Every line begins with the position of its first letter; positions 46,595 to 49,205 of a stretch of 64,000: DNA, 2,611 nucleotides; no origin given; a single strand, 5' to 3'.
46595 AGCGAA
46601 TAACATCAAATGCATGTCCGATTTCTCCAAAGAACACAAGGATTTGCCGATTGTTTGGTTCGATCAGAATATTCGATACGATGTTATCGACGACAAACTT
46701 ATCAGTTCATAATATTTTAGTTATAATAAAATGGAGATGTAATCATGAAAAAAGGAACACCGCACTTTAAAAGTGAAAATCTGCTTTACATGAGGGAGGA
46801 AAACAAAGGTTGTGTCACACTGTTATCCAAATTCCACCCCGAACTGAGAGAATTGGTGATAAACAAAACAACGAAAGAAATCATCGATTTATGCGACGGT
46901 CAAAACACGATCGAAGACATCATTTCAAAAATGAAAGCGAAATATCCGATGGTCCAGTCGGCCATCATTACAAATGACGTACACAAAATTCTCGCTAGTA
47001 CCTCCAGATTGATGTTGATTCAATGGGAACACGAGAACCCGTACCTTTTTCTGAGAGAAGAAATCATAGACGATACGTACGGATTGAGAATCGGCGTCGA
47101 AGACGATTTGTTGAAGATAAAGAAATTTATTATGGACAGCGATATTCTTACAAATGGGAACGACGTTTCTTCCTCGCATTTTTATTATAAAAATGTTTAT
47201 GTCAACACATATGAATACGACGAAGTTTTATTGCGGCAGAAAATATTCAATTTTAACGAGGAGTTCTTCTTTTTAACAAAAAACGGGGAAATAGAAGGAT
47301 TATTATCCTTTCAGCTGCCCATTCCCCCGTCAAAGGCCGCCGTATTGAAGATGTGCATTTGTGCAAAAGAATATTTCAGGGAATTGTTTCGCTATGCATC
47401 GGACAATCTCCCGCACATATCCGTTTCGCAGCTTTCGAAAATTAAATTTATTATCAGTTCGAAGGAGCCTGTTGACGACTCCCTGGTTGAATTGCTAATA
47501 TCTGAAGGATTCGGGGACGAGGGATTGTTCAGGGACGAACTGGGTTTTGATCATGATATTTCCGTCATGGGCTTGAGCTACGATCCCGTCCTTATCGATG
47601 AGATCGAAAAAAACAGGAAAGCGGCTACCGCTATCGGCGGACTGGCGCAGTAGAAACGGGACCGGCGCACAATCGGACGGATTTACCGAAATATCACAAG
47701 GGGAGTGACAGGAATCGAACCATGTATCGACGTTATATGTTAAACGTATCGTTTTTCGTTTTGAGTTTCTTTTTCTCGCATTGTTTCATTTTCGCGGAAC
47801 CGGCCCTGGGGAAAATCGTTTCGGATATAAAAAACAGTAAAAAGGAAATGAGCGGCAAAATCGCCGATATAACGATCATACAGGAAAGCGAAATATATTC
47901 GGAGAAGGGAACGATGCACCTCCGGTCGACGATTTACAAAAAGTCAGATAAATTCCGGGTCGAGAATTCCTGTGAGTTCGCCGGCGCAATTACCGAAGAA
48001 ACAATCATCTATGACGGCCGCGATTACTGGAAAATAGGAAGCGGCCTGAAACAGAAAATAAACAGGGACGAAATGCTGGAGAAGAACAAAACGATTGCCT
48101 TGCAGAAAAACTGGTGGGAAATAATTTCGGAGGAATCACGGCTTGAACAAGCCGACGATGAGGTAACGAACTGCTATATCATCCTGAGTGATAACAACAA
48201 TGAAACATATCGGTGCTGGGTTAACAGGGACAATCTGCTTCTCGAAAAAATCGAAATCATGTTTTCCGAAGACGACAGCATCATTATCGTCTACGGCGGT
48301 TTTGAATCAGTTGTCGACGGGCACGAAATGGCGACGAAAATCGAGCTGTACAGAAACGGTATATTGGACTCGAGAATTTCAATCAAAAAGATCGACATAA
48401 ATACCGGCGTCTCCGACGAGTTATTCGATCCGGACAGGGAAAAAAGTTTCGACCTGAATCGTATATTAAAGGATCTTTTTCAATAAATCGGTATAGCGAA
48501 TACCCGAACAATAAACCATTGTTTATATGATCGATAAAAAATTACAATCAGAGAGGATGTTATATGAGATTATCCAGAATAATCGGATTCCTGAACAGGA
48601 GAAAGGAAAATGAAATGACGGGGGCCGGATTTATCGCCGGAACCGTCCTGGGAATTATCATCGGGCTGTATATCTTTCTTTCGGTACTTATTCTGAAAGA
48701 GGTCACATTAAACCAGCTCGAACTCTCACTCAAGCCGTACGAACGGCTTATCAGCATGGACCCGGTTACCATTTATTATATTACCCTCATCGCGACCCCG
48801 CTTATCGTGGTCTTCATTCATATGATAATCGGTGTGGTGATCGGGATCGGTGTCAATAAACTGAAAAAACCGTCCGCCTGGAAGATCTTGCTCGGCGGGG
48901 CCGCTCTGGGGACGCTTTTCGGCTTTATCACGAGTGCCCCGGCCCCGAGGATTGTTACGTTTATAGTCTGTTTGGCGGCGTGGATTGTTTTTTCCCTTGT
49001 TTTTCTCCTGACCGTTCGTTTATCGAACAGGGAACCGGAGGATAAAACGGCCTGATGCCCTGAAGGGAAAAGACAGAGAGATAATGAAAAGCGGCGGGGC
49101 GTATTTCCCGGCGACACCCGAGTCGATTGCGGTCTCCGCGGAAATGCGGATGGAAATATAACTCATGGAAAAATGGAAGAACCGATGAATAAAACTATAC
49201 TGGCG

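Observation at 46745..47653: PqqD-like RRE fused to an uncharacterised ~200-aa C-terminal domain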

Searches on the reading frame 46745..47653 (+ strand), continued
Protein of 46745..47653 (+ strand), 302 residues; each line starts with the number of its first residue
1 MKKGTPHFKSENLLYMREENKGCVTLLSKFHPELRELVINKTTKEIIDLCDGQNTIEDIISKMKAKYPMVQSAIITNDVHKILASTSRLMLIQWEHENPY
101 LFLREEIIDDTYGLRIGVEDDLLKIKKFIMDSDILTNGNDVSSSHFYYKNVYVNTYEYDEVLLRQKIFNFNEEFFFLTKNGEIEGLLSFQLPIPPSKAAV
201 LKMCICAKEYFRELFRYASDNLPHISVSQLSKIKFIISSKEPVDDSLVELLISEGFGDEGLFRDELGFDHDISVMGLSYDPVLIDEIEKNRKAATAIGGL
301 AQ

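Call 47: fold_search(model_id=the predicted structure, library=pdb)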
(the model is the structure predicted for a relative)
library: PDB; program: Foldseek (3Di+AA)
matches with E <= 10: 1154; with E <= 0.001: 364
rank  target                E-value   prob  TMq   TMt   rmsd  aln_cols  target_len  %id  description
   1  7kx3_C                6.4e-09  1.00  0.40  0.65   5.5       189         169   20  SpeG Spermidine N-acetyltransferase F149G mutant from Vibrio cholerae (released 2020-12-16)
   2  6vfm_A                8.6e-09  1.00  0.39  0.64   5.4       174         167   20  Crystal structure of SpeG allosteric polyamine acetyltransferase from Bacillus thuringiensis (released 2020-02-19)
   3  7kx2_A                8.6e-09  1.00  0.40  0.66   5.5       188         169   19  Spermidine N-acetyltransferase SpeG F149A mutant from Vibrio cholerae (released 2020-12-16)
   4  7kwx_B                9.1e-09  1.00  0.39  0.63   5.3       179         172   21  Spermidine N-acetyltransferase SpeG N152L mutant from Vibrio cholerae (released 2020-12-16)
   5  5jtf_B                1.2e-08  1.00  0.40  0.65   3.9       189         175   14  Crystal structure of ArsN N-acetyltransferase from Pseudomonas putida KT2440 (released 2017-05-17)
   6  8fv1_A                1.2e-08  1.00  0.38  0.64   4.5       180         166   18  SpeG spermidine N-acetyltransferase from Staphylococcus aureus in complex with spermine (released 2023-02-08)
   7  7kx3_B                1.4e-08  1.00  0.39  0.63   5.5       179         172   21  SpeG Spermidine N-acetyltransferase F149G mutant from Vibrio cholerae (released 2020-12-16)
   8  1tiq_A                1.5e-08  1.00  0.41  0.66   4.9       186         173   13  Crystal Structure of an Acetyltransferase (PaiA) in complex with CoA and DTT from Bacillus subtilis, Northeast Structu (released 2004-07-13)
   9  5jtf_A                1.6e-08  1.00  0.39  0.63   4.3       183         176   14  Crystal structure of ArsN N-acetyltransferase from Pseudomonas putida KT2440 (released 2017-05-17)
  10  7kwq_A                1.6e-08  1.00  0.40  0.66   5.6       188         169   19  Spermidine N-acetyltransferase SpeG R149-K152 chimera from Vibrio cholerae and hSSAT (released 2020-12-16)
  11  6cy6                  2.2e-08  1.00  0.37  0.61   5.7       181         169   17  Crystal structure of spermidine/spermine N-acetyltransferase SpeG from Escherichia coli in complex with tris(hydroxymeth (released 2018-04-18)
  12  5wph_D                2.3e-08  1.00  0.40  0.64   4.3       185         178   14  Crystal structure of ArsN, N-acetyltransferase with substrate AST from Pseudomonas putida KT2440 (released 2018-10-10)
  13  6m7g_B                2.3e-08  1.00  0.39  0.63   5.2       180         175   13  Crystal structure of ArsN, N-acetyltransferase with substrate phosphinothricin from Pseudomonas putida KT2440 (released 2019-04-24)
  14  1z9u_B                2.5e-08  1.00  0.40  0.62   5.1       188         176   14  Structural Genomics, The crystal structure of the acetyl transferase, modifies N-terminal serine of 50S ribosomal subu (released 2005-07-05)
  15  6m7g_H                2.6e-08  1.00  0.40  0.65   4.2       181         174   14  Crystal structure of ArsN, N-acetyltransferase with substrate phosphinothricin from Pseudomonas putida KT2440 (released 2019-04-24)
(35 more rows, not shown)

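Call 57: find_encoding_contigs(protein=P0254, flank=7000, max_places=1)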
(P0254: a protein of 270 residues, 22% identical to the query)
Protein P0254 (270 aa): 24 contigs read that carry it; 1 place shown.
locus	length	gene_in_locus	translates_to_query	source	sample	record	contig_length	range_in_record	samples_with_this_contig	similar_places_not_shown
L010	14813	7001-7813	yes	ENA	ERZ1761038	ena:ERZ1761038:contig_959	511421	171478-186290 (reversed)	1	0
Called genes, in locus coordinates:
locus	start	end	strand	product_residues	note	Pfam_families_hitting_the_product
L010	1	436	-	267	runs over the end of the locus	PF03328:HpcH_HpaI, PF15617:C-C_Bond_Lyase, PF22484:DUF6986 (weak)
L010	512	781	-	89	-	PF06857:ACP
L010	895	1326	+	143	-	-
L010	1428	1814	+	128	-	-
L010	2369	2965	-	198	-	PF04383:KilA-N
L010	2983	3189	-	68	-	PF04383:KilA-N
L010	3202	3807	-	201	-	PF17761:DUF1016_N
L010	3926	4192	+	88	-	-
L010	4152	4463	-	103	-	PF00149:Metallophos (weak)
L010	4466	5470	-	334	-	PF07508:Recombinase, PF13408:Zn_ribbon_recom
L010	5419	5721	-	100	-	-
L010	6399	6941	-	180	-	-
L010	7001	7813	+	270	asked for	PF05402:PqqD (weak)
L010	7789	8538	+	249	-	-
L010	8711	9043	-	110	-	PF19517:DUF6050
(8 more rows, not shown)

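Call 58: find_encoding_contigs(protein=P0253, flank=7000, max_places=1)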
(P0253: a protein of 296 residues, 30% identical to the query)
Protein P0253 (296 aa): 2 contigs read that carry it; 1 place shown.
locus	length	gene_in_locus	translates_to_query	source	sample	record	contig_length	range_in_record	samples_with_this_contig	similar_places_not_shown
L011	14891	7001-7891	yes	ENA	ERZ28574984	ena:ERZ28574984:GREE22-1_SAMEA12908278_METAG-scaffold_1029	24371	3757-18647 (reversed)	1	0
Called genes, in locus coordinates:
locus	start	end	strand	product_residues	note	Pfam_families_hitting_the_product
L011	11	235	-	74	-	-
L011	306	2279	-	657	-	PF22745:Nlig-Ia, PF01653:DNA_ligase_aden, PF03120:OB_DNA_ligase, PF00533:BRCT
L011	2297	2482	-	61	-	-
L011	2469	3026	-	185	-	-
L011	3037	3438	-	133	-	-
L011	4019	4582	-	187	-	-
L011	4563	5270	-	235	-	PF00950:ABC-3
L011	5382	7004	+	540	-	PF00664:ABC_membrane, PF00005:ABC_tran, PF13304:AAA_21 (weak)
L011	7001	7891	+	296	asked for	PF05402:PqqD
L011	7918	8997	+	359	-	PF04055:Radical_SAM, PF13353:Fer4_12 (weak)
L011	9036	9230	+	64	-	-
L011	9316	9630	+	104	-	PF12840:HTH_20, PF01022:HTH_5, PF12802:MarR_2 (weak)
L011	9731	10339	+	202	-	PF13630:SdpI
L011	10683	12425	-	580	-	PF00664:ABC_membrane, PF00005:ABC_tran, PF02463:SMC_N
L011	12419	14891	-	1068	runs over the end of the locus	PF00005:ABC_tran, PF00485:PRK (faint), PF00931:NB-ARC (faint), PF00005:ABC_tran, PF02463:SMC_N, PF00664:ABC_membrane, PF00005:ABC_tran, PF02463:SMC_N (weak), +21 more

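Call 59: find_encoding_contigs(protein=P0255, flank=7000, max_places=1)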
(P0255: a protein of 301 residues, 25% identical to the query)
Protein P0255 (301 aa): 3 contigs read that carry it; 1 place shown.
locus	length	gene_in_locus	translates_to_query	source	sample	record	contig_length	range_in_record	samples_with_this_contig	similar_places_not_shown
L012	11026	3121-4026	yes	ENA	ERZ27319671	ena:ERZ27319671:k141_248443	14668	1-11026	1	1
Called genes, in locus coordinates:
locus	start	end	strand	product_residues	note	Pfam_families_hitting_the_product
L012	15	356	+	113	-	PF01196:Ribosomal_L17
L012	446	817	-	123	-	-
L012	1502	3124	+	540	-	PF00664:ABC_membrane, PF00005:ABC_tran, PF02463:SMC_N, PF13304:AAA_21 (faint)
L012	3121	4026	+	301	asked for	PF05402:PqqD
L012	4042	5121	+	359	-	PF04055:Radical_SAM, PF13353:Fer4_12 (weak)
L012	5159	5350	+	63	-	-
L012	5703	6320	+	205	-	PF13630:SdpI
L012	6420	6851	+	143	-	-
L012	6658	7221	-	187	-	PF00578:AhpC-TSA, PF08534:Redoxin, PF10417:1-cysPrx_C (weak)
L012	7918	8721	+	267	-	PF01261:AP_endonuc_2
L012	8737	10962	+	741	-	PF00580:UvrD-helicase, PF13245:AAA_19, PF13604:AAA_30 (weak), PF13361:UvrD_C, PF13538:UvrD_C_2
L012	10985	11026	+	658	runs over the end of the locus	PF22745:Nlig-Ia, PF01653:DNA_ligase_aden, PF03120:OB_DNA_ligase, PF03119:DNA_ligase_ZBD (weak), PF12826:HHH_2, PF00533:BRCT, PF12738:PTCB-BRCT (weak), PF16589:BRCT_2, +1 more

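Call 72: find_related_loci(query=A4, collection=metagenome_contigs, flank=7000)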
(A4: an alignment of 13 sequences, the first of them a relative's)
Query A4 (302 aa) in metagenome_contigs; peptide patterns used: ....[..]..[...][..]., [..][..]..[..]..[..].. (x = any residue, [..] = any of these).
600 stretches matched a pattern (row limit reached: there are more); 11 encode a relative of the query (tblastn E <= 1e-3); 11 distinct loci.
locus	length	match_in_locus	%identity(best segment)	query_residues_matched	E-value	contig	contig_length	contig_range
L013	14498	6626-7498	43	1-292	9e-77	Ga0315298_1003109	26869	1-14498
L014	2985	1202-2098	41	1-298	2e-75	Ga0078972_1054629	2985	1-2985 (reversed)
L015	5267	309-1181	43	1-290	2e-74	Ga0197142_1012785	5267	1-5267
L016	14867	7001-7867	41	1-291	2e-68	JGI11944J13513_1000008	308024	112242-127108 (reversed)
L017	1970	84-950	37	4-295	1e-70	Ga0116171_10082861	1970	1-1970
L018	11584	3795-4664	38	1-291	9e-67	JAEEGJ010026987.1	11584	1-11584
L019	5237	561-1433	40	1-292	2e-65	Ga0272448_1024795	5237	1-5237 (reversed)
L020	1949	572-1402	38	6-286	8e-57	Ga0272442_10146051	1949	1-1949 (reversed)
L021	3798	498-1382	34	1-292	2e-47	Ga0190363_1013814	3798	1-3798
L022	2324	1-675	30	67-288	5e-27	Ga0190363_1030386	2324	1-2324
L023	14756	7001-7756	42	22-274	1e-60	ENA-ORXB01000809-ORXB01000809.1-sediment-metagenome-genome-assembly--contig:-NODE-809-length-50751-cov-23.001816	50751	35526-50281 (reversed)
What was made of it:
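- Tried and rejected: I repeated it with 13 close members (call 72).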

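Call 81: search_protein_families(library=pfam, proteins=[L003:1457-2050:+], max_evalue=0.001)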
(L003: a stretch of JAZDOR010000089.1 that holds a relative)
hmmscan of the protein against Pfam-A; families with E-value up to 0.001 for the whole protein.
L003:1457-2050:+ (197 aa): 2 families
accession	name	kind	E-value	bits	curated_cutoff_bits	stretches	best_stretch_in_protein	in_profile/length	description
PF10882.14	bPH_5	-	3e-17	63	22.5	1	66-162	2-99/100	Bacterial PH domain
PF06713.17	bPH_4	-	3.5e-09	37.1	22.9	1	66-104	2-40/74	Bacterial PH domain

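Call 84: search_protein_families(library=ncbifam, alignment_id=A2, max_evalue=0.01)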
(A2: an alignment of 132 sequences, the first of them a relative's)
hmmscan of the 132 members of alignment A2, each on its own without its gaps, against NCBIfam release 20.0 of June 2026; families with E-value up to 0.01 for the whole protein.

A. member 1, P0001 (302 aa): 4 families
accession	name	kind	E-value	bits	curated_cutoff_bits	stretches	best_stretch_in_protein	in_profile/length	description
TIGR03859.1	PQQ_PqqD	equivalog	5.6e-08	32.6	46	1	37-87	27-75/81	pyrroloquinoline quinone biosynthesis peptide chaperone PqqD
NF002535.0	PRK02079.1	equivalog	6.7e-07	29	101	1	39-88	38-85/92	pyrroloquinoline quinone biosynthesis peptide chaperone PqqD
TIGR04302.1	geo_PqqD_fam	equivalog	0.0024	18.3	100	1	38-85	48-93/102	GeoRSP system PqqD family peptide chaperone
TIGR01687.1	moaD_arch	subfamily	0.0036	17.7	49.5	0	30-81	5-52/88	MoaD family protein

B. families by the number of members that match (of 132 scanned): 18 families
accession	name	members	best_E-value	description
TIGR03859.1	PQQ_PqqD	120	2.1e-10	pyrroloquinoline quinone biosynthesis peptide chaperone PqqD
NF002535.0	PRK02079.1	106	2.5e-08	pyrroloquinoline quinone biosynthesis peptide chaperone PqqD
TIGR04302.1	geo_PqqD_fam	20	8.1e-06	GeoRSP system PqqD family peptide chaperone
TIGR04248.1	SCM_PqqD_rel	14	2.5e-05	SynChlorMet cassette protein ScmD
NF033530.1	lasso_PqqD_Strm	14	0.00012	lasso peptide biosynthesis PqqD family chaperone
TIGR03585.1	PseH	4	2.2e-05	UDP-4-amino-4,6-dideoxy-N-acetyl-beta-L-altrosamine N-acetyltransferase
NF050069.2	PqqD_rel_WgkC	4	0.00042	PqqD family peptide maturation chaperone WgkC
TIGR01687.1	moaD_arch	3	0.00064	MoaD family protein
NF033536.1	lasso_PqqD_Bac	2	0.00017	lasso peptide biosynthesis PqqD family chaperone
NF050149.1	RiPP_bind_ApyI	2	0.0061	RiPP maturation protein ApyI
NF047937.1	TransRegNagC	1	0.0019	DNA-binding transcriptional regulator NagC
NF002459.0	PRK01655.1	1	0.0029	transcriptional regulator Spx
NF033869.1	viru_reg_Rsp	1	0.0043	AraC family transcriptional regulator Rsp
NF046029.1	ProtAdlyltaseNmFic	1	0.0056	protein adenylyltransferase Fic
NF041918.1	SAMP1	1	0.0063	ubiquitin-like small modifier protein 1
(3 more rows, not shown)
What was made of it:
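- Closest known: Lasso-peptide B1/E RRE proteins. Same: Fourteen family members hit the lasso PqqD model (call 84).
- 120 of 132 members hit TIGR03859, with further hits to the GeoRSP, ScmD, lasso and WgkC chaperone models (call 84).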

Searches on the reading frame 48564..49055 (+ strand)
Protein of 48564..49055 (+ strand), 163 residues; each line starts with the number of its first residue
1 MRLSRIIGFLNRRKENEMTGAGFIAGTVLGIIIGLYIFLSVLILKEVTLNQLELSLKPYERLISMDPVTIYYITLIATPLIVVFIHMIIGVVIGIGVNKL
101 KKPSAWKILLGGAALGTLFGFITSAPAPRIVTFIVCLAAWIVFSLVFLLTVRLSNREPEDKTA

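Call 3: search_protein_families(library=pfam, proteins=[window:48564-49055:+], max_evalue=1)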
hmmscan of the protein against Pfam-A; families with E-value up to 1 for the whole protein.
window:48564-49055:+ (163 aa): 4 families
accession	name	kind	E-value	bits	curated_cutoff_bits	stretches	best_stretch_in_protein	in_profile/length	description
PF13687.11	DUF4153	-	0.0026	17.4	27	1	23-97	133-203/373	Domain of unknown function (DUF4153)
PF13273.12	DUF4064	-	0.072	13.8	32.1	1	26-118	12-100/102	Protein of unknown function (DUF4064)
PF13515.12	FUSC_2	-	0.19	12.3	25.6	0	18-38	34-54/126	Fusaric acid resistance protein-like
PF08229.16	SHR3_chaperone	-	0.35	10.3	25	1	62-117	40-95/188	ER membrane protein SH3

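Call 4: search_protein_families(library=ncbifam, proteins=[window:48564-49055:+], max_evalue=1)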
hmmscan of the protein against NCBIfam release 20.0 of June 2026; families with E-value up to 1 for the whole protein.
window:48564-49055:+ (163 aa): 3 families
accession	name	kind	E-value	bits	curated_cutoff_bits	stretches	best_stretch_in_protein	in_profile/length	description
NF041479.2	spor_membprot_YtrI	equivalog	0.0087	16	125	0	23-40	15-32/166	sporulation membrane protein YtrI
NF047839.1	PspM_Rv2743c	equivalog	0.46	10.4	80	1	104-158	18-72/220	phage shock envelope stress response protein PspM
NF053524.1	thylo_ssl2009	equivalog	0.93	10.2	58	1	20-37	8-25/90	ssl2009 family thylakoid membrane protein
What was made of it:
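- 48564..49055 (+): Membrane protein of 163 aa, function unknown. A role in immunity or export is an inference. No family hit (calls 3, 4).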
